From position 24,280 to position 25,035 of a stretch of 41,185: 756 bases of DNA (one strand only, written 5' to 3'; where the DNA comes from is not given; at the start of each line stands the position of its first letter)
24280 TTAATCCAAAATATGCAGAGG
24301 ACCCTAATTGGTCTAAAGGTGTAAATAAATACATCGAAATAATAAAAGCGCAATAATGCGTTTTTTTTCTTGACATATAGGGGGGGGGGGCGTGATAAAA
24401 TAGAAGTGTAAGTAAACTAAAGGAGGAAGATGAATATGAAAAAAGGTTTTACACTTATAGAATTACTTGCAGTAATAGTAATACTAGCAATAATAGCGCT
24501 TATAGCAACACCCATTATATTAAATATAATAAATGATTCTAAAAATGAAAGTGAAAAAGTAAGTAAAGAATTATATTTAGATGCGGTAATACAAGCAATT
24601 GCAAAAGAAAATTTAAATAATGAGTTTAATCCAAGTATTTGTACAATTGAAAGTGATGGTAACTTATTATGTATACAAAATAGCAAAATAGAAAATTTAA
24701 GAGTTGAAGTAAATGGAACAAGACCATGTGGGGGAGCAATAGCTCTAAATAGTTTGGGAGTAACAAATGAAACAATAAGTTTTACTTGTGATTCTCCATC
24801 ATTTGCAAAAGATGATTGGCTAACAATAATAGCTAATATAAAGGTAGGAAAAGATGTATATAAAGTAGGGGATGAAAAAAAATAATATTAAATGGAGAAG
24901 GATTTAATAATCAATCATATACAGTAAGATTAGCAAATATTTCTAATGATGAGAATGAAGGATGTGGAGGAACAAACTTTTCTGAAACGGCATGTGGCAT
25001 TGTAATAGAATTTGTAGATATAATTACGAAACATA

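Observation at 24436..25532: A8 tract splits a pilin-like::DUF6273-like gene; one extra A restores a single 367-aa ORF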

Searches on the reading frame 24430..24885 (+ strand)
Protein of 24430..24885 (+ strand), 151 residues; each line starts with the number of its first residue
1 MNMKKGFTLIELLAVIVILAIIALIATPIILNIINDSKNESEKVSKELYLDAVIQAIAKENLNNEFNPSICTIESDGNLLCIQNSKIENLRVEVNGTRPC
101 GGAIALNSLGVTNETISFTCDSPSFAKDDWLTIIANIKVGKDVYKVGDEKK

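Call 9: find_encoding_contigs(protein=window:24430-24885:+, flank=4000, max_places=10)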
Protein window:24430-24885:+ (151 aa): no gene with exactly this product is on record in the collection.

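Call 22: list_cluster_members(proteins=[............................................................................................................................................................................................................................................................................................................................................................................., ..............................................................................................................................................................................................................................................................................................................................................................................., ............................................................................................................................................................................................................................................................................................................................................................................, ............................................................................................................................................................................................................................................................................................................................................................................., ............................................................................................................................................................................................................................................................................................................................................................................, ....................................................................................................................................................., window:24436-24882:+, window:24430-24882:+, window:25038-25529:+])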
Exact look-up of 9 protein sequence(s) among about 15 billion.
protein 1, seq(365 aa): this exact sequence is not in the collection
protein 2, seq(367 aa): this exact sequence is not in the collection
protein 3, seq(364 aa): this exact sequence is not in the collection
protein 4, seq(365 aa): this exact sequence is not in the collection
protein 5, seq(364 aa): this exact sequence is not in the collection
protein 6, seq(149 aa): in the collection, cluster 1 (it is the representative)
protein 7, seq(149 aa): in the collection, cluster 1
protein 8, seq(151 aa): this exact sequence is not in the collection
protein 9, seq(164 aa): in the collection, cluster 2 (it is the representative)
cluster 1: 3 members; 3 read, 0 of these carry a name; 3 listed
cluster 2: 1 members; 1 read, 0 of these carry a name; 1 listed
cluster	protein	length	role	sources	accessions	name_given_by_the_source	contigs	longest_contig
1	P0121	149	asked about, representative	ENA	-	-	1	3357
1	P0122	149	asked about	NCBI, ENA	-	-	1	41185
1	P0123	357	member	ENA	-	-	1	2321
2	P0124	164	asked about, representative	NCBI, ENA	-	-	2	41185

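Call 24: find_encoding_contigs(protein=P0123, flank=4000)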
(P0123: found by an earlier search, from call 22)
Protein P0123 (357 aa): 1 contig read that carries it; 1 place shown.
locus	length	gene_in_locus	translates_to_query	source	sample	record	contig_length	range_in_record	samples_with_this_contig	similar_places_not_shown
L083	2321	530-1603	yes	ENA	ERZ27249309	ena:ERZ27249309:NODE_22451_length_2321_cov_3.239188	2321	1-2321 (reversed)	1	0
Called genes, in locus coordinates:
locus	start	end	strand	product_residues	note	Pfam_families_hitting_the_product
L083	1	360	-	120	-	?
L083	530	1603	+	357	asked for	PF07963:N_methyl (weak), PF19789:DUF6273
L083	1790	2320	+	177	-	?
